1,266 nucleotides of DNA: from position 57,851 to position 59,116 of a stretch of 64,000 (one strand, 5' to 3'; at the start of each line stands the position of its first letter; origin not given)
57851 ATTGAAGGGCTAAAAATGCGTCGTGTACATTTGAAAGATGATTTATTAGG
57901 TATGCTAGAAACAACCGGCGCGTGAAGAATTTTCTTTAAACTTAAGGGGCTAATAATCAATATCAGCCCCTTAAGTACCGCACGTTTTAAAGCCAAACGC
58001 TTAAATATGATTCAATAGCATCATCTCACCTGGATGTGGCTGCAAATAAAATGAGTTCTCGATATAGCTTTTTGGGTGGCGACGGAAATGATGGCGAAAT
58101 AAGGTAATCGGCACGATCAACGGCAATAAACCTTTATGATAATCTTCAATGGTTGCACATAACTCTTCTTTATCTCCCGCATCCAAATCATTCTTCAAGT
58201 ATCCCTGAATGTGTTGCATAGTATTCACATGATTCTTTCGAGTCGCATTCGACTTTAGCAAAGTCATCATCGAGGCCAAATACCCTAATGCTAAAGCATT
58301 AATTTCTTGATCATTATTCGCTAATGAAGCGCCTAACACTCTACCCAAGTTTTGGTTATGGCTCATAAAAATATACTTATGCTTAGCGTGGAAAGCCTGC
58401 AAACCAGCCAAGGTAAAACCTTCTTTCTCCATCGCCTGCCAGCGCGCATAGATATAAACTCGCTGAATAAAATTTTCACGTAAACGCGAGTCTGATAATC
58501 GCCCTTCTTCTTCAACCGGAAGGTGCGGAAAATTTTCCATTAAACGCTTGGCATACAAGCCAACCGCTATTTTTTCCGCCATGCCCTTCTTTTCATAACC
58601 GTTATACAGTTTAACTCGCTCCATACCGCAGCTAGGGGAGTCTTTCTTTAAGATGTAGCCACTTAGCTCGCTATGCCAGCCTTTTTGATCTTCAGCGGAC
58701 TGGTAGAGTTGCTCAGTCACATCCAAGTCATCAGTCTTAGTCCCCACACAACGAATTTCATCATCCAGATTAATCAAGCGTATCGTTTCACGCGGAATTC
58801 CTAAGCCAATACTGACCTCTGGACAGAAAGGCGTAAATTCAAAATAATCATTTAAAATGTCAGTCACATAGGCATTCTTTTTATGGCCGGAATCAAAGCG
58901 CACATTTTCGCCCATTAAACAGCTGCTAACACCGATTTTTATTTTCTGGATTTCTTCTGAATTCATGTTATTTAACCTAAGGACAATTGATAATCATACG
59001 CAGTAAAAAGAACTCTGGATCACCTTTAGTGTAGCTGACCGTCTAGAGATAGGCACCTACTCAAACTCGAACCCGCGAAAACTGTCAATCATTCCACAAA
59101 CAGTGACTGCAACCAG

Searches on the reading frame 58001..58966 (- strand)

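Call 35: search_protein_families(library=pfam, proteins=[window:58001-58966:-], max_evalue=0.00001)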
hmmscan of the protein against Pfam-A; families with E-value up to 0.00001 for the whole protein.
window:58001-58966:- (321 aa): 2 families
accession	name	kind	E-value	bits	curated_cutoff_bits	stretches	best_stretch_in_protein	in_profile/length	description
PF08349.16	DUF1722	-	2.1e-37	128.4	22.5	1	197-312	1-117/117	Protein of unknown function (DUF1722)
PF04463.17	2-thiour_desulf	-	5e-37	127.5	34.7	1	11-154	1-141/141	2-thiouracil desulfurase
